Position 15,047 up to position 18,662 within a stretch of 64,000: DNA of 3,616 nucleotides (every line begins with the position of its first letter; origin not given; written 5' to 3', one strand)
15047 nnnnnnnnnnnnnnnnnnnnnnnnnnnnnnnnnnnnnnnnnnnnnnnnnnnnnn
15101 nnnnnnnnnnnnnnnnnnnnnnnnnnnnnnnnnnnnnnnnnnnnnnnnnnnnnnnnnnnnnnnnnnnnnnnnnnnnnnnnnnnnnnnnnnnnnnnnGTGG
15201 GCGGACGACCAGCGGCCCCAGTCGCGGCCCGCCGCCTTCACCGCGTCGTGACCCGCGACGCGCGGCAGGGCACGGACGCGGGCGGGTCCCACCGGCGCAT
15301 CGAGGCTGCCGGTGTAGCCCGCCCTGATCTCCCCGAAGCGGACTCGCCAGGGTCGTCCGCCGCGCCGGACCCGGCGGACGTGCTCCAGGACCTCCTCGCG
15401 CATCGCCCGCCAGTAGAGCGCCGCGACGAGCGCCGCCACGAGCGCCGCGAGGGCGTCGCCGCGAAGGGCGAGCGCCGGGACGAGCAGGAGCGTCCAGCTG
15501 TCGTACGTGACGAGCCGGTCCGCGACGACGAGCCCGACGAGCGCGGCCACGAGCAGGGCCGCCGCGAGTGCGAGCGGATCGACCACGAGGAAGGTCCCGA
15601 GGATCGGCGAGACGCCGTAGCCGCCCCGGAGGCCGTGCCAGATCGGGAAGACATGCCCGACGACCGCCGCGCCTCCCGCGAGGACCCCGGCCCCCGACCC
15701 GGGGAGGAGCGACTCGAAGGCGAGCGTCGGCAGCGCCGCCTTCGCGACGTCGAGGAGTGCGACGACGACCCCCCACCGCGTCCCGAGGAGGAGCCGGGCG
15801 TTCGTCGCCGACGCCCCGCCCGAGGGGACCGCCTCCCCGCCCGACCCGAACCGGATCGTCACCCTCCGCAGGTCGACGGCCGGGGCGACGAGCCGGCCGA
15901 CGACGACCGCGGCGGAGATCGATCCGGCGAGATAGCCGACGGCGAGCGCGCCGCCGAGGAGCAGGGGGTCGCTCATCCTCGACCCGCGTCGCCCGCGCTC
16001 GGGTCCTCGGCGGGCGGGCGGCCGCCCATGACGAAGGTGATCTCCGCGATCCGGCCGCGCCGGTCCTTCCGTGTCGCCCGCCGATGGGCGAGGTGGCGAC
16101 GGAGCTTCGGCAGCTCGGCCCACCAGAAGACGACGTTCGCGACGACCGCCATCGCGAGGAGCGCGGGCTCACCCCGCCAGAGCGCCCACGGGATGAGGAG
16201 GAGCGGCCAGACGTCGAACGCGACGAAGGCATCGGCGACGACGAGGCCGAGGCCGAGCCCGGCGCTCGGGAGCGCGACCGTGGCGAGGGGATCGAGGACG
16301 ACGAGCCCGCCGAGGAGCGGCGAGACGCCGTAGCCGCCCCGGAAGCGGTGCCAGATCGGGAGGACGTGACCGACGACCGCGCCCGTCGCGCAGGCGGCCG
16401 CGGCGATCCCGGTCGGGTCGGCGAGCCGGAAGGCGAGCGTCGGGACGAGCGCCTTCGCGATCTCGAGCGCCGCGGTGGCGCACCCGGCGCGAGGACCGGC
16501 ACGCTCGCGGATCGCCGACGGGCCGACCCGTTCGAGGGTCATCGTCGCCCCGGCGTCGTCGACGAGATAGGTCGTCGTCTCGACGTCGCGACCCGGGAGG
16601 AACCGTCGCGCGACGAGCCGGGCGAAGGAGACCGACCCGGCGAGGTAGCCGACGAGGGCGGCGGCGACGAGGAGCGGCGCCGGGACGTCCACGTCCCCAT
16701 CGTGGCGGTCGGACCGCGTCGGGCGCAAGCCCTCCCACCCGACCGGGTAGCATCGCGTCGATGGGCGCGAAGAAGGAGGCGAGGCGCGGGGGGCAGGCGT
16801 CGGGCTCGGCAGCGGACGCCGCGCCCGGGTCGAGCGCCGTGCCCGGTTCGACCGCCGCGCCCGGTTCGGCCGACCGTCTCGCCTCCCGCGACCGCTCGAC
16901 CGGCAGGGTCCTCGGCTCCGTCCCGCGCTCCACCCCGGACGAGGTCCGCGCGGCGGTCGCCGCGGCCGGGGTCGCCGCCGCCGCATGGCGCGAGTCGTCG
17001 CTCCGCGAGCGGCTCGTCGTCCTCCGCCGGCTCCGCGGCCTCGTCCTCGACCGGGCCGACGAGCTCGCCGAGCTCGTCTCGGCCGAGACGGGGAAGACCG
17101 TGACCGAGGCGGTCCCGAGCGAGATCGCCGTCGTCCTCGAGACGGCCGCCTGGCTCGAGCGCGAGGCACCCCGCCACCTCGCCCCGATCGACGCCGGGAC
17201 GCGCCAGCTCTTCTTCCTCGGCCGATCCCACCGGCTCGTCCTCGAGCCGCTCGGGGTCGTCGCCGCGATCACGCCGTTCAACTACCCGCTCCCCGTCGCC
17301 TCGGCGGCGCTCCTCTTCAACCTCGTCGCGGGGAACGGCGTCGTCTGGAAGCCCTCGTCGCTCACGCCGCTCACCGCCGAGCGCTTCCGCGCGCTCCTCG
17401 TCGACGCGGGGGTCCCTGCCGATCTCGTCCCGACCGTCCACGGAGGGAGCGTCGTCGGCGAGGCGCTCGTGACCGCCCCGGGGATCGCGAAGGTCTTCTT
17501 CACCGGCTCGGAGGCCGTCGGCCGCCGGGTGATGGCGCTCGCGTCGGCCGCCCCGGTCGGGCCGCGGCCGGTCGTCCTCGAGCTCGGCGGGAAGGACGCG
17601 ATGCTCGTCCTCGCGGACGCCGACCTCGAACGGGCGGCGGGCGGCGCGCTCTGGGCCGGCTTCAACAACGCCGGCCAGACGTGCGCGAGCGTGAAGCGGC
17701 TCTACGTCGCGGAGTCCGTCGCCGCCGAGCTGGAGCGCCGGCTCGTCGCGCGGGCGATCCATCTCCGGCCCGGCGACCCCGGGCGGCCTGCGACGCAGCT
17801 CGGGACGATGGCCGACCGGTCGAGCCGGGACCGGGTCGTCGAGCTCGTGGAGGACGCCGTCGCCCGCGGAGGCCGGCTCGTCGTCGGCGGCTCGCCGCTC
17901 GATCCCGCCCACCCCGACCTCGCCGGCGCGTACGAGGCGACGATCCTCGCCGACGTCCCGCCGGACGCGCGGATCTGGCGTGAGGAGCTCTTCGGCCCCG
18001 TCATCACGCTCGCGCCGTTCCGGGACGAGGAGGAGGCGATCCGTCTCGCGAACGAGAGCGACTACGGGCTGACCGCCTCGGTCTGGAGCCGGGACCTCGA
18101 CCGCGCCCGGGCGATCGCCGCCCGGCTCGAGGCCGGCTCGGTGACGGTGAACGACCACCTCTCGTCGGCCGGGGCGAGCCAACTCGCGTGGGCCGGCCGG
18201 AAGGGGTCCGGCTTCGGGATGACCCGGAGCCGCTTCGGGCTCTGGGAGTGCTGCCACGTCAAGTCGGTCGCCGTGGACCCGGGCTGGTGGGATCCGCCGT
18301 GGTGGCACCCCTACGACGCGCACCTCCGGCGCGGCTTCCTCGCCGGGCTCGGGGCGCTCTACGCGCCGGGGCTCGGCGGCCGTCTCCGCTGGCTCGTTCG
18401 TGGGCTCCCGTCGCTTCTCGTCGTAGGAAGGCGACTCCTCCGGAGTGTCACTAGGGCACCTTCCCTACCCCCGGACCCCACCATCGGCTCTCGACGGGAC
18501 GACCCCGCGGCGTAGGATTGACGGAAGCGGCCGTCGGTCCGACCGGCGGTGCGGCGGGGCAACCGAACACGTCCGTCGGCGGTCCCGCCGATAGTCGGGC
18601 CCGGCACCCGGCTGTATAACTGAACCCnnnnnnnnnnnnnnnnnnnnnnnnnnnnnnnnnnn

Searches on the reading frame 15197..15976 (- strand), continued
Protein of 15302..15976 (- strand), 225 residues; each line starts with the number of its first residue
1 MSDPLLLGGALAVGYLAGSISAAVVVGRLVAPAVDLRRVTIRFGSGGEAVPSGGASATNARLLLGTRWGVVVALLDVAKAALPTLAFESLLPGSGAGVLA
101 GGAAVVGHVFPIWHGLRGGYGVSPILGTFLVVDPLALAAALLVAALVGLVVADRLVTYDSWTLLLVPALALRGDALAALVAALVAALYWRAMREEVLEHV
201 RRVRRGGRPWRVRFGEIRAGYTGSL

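Call 67: search_protein_families(library=ncbifam, proteins=[L005:543-2834:+, L016:5396-7966:+, L016:4410-5429:+], max_evalue=0.00001)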
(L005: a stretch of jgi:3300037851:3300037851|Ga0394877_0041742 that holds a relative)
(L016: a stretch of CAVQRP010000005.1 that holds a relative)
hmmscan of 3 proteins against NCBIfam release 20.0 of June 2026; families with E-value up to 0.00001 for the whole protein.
L005:543-2834:+ (764 aa): 22 families
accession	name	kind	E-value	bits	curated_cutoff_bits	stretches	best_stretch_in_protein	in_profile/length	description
NF004880.0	PRK06241.2-1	equivalog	1.2e-66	225.3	972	2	67-254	104-291/837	phosphoenolpyruvate synthase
NF004878.0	PRK06241.1-3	subfamily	1.1e-58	199.1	945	2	571-759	694-888/891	phosphoenolpyruvate synthase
NF004877.0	PRK06241.1-2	subfamily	4.2e-57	194.1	866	2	574-757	678-865/869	phosphoenolpyruvate synthase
NF041857.1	RIF_Ptrans_rph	equivalog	3e-55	188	999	2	574-757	674-861/864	rifamycin-inactivating phosphotransferase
NF004881.0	PRK06241.2-2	equivalog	1.9e-53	181.9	883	2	554-761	668-891/898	phosphoenolpyruvate synthase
NF052632.1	undecylprod_RedH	equivalog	1.9e-52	178.3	1350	2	575-759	683-877/880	undecylprodigiosin ligase RedH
NF052631.1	prodigiosin_PigC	equivalog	5.5e-49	166.8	1300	2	559-760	670-882/883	prodigiosin ligase PigC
NF005057.0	PRK06464.1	equivalog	5e-46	157.1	598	2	658-758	357-461/798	phosphoenolpyruvate synthase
TIGR01418.1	PEP_synth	equivalog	3.1e-45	154.8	739.75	2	68-187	113-235/784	pyruvate, water dikinase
NF004879.0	PRK06241.1-4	equivalog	1.2e-44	152.7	976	2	574-757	678-865/868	phosphoenolpyruvate synthase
NF004882.0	PRK06241.2-3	equivalog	3.3e-37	128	850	2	70-270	101-305/827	phosphoenolpyruvate synthase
NF000283.1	RPH_KJ151292.1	equivalog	3e-36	125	1700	2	53-194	98-239/865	rifamycin-inactivating phosphotransferase Rph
NF004883.0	PRK06241.2-4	equivalog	5.3e-35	120.8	1063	2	564-757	702-910/928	phosphoenolpyruvate synthase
NF004520.0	PRK05865.1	equivalog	2.2e-33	115.2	1509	1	502-760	577-837/854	sugar epimerase family protein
NF006153.0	PRK08296.1-5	subfamily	3.4e-21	75.3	578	1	658-758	503-604/608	hypothetical protein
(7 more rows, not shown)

L016:5396-7966:+ (857 aa): 24 families
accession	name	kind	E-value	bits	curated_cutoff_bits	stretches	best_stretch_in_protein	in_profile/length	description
NF004878.0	PRK06241.1-3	subfamily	1.8e-61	208.3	945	2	541-836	578-888/891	phosphoenolpyruvate synthase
NF004881.0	PRK06241.2-2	equivalog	4.7e-61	207.1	883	3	416-843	449-897/898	phosphoenolpyruvate synthase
NF052631.1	prodigiosin_PigC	equivalog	1.5e-60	205.1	1300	2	544-837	574-882/883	prodigiosin ligase PigC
NF004880.0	PRK06241.2-1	equivalog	6.8e-57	193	972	2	541-834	529-834/837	phosphoenolpyruvate synthase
NF004877.0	PRK06241.1-2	subfamily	7e-55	186.7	866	2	539-834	556-865/869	phosphoenolpyruvate synthase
NF052632.1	undecylprod_RedH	equivalog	2.5e-54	184.5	1350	2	551-836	579-877/880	undecylprodigiosin ligase RedH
NF041857.1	RIF_Ptrans_rph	equivalog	3.6e-54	184.4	999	2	534-834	547-861/864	rifamycin-inactivating phosphotransferase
NF004882.0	PRK06241.2-3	equivalog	4.4e-46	157.4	850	2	557-834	539-816/827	phosphoenolpyruvate synthase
NF005057.0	PRK06464.1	equivalog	2.7e-45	154.7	598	2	735-837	358-463/798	phosphoenolpyruvate synthase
TIGR01418.1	PEP_synth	equivalog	2e-42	145.5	739.75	2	735-834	354-456/784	pyruvate, water dikinase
NF004879.0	PRK06241.1-4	equivalog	4.7e-42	144.1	976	2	634-834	667-865/868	phosphoenolpyruvate synthase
NF000283.1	RPH_KJ151292.1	equivalog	1.8e-32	112.5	1700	2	537-834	550-861/865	rifamycin-inactivating phosphotransferase Rph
NF004520.0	PRK05865.1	equivalog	1e-28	99.8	1509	1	552-841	568-842/854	sugar epimerase family protein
NF006153.0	PRK08296.1-5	subfamily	1.1e-28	100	578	1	733-835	502-604/608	hypothetical protein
NF004883.0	PRK06241.2-4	equivalog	4.2e-28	98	1063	1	634-835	701-911/928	phosphoenolpyruvate synthase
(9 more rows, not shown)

L016:4410-5429:+ (340 aa): 3 families
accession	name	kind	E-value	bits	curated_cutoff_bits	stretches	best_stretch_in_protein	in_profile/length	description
TIGR00109.1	hemH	equivalog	9.7e-21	74.5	124.6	1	15-331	5-317/322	ferrochelatase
NF000689.1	PRK00035.2-1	equivalog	8.4e-13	47.9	408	1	68-331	41-307/311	ferrochelatase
NF009095.0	PRK12435.1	subfamily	4.5e-07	29.3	455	1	73-304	48-277/311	ferrochelatase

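Call 68: predict_structure(alignment_id=A8)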
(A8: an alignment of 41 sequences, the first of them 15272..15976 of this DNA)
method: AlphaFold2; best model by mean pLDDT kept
length: 235 residues; sequences in the alignment: 41
mean_pLDDT: 92.6   pTM: 0.89
mean pLDDT of the five models: 92.6, 92.5, 92.3, 91.3, 90.9
residues with pLDDT >= 90: 192; 70-90: 33; 50-70: 2; < 50: 8
segments of 3 or more residues with pLDDT < 50: 228-235
pLDDT, mean of each block of 10 residues (from residue 1): 94 98 97 92 81 90 96 98 98 98 98 94 98 98 97 94 98 98 98 92 89 90 65 46
secondary structure, 60 per line:
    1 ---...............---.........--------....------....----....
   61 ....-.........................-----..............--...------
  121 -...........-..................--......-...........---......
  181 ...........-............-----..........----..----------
elements in order: H4-18 H22-30 E39-42 E49-52 H57-64 H66-90 H96-109 H122-132 H134-151 H154-159 H161-171 H175-191 H193-204 H210-219

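Call 70: fold_search(model_id=the predicted structure, library=pdb)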
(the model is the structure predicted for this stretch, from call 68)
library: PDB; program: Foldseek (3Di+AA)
matches with E <= 10: 43; with E <= 0.001: 5
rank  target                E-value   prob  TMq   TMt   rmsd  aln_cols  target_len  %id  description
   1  5xj5                  6.1e-08  1.00  0.68  0.79   3.1       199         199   29  Crystal structure of PlsY (YgiH), an integral membrane glycerol 3-phosphate acyltransferase - the monoacylglycerol form (released 2017-12-06)
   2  5xj7                  1.8e-07  1.00  0.67  0.80   3.7       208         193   28  Crystal structure of PlsY (YgiH), an integral membrane glycerol 3-phosphate acyltransferase - the acyl phosphate form (released 2017-12-06)
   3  5xj8_B                4.1e-07  1.00  0.67  0.79   3.2       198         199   29  Crystal structure of PlsY (YgiH), an integral membrane glycerol 3-phosphate acyltransferase - the lysphosphatidic acid (released 2017-12-06)
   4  5xj6                  5.7e-07  1.00  0.68  0.79   3.1       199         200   29  Crystal structure of PlsY (YgiH), an integral membrane glycerol 3-phosphate acyltransferase - the glycerol 3-phosphate f (released 2017-12-06)
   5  5xj8_A                8.2e-07  1.00  0.67  0.80   2.9       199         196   27  Crystal structure of PlsY (YgiH), an integral membrane glycerol 3-phosphate acyltransferase - the lysphosphatidic acid (released 2017-12-06)
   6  7ukf_A                1.4e+00  0.07  0.18  0.17  19.8       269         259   11  Human Kv4.2-KChIP2 channel complex in a putative resting state, transmembrane region (released 2022-06-29)
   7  5kc0                  2.0e+00  0.09  0.16  0.21  13.3       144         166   15  Crystal structure of TmRibU, hexagonal crystal form (released 2016-06-29)
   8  5xpd                  3.8e+00  0.04  0.16  0.15  12.0       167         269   18  Sugar transporter of AtSWEET13 in inward-facing state with a substrate analog (released 2017-09-13)
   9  6wv6                  4.0e+00  0.04  0.19  0.14  14.8       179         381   17  Human VKOR with phenindione (released 2020-11-11)
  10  8i1u_J                4.6e+00  0.03  0.14  0.08  16.7       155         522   12  Human TRiC-PhLP2A complex in the closed state (released 2024-01-31)
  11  3sid_A                4.8e+00  0.05  0.17  0.21  14.4       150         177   14  Crystal structure of oxidized Symerythrin from Cyanophora paradoxa, azide adduct at 50% occupancy (released 2011-08-31)
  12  7drj_A                5.1e+00  0.05  0.19  0.22  17.7       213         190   16  Crystal structure of phosphatidylglycerol phosphate synthase in complex with phosphatidylglycerol phosphate (released 2021-12-08)
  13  7p4e                  5.1e+00  0.02  0.16  0.15  16.1       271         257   10  Crystal structure of PPARgamma in complex with compound FL217 (released 2022-07-06)
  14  6e9y_A                5.3e+00  0.04  0.18  0.18  16.8       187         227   19  DHF38 filament (released 2018-11-21)
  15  2ayr                  5.3e+00  0.02  0.15  0.14  17.5       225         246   11  A SERM Designed for the Treatment of Uterine Leiomyoma with Unique Tissue Specificity for Uterus and Ovaries in Rats (released 2005-11-22)
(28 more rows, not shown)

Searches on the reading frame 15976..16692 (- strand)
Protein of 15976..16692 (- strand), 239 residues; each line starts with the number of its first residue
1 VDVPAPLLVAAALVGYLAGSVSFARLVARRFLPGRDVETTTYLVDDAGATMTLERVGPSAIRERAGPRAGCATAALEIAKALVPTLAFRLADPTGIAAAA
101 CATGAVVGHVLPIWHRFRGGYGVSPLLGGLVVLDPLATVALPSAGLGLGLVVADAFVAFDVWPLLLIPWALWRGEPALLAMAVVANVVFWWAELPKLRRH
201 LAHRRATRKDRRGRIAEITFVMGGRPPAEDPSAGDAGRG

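Call 7: search_protein_families(library=pfam, proteins=[window:15976-16692:-], max_evalue=1)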
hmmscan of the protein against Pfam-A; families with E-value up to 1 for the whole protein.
window:15976-16692:- (239 aa): 2 families
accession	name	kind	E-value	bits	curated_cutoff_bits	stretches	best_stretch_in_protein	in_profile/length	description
PF02660.20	G3P_acyltransf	-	7.1e-18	65.7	24.1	1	14-190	1-155/164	Glycerol-3-phosphate acyltransferase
PF00507.24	Oxidored_q4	-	0.61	10.8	23.3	0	151-186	44-77/99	NADH-ubiquinone/plastoquinone oxidoreductase, chain 3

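Call 8: search_protein_families(library=ncbifam, proteins=[window:15976-16692:-], max_evalue=1)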
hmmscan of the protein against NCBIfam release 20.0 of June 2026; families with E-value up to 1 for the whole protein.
window:15976-16692:- (239 aa): 8 families
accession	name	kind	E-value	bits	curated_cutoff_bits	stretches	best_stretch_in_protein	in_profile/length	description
TIGR00023.1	TIGR00023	equivalog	1.7e-13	50.8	137.2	1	7-141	4-126/196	glycerol-3-phosphate 1-O-acyltransferase PlsY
NF010978.0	PRK14401.1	equivalog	1.2e-11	44.7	163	1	11-149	5-126/187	membrane protein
NF010992.0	PRK14416.1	equivalog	2e-10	41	222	1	12-156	3-134/207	membrane protein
NF010987.0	PRK14411.1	equivalog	5.3e-08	32.9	243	1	10-153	5-136/204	membrane protein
NF010993.0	PRK14417.1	equivalog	1.9e-07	30.9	249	1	8-150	5-135/232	membrane protein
NF010976.0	PRK14399.1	equivalog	2.6e-07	30.7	419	1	9-136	12-133/258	membrane protein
NF010990.0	PRK14414.1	equivalog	2.2e-05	24.3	261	1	14-136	13-123/210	glycerol-3-phosphate acyltransferase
NF001254.0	PRK00220.2-1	equivalog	0.00058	20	199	1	91-141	79-127/182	glycerol-3-phosphate 1-O-acyltransferase PlsY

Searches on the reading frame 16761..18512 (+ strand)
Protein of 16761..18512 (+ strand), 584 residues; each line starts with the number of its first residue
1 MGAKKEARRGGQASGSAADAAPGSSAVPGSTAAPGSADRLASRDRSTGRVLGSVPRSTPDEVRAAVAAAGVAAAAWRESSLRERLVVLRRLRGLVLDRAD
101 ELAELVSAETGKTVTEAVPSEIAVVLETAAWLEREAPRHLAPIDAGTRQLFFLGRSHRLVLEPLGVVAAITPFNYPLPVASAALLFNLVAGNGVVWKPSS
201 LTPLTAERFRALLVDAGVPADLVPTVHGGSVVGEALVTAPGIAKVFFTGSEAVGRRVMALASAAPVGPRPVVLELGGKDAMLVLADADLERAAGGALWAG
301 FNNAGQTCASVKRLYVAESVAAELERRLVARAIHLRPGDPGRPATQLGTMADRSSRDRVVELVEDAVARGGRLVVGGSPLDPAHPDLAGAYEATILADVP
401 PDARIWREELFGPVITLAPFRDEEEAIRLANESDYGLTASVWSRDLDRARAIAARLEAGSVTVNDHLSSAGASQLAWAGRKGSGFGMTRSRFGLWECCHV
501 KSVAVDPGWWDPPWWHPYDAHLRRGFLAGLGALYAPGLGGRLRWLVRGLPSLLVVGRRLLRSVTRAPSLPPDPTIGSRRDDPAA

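Call 36: search_protein_families(library=pfam, proteins=[window:16761-18512:+], max_evalue=0.001)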
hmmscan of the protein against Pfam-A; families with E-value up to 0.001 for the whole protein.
window:16761-18512:+ (584 aa): 1 family
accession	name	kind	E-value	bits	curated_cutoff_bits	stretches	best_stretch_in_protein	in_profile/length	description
PF00171.27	Aldedh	-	5.2e-131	437.8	23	1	38-503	7-461/461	Aldehyde dehydrogenase family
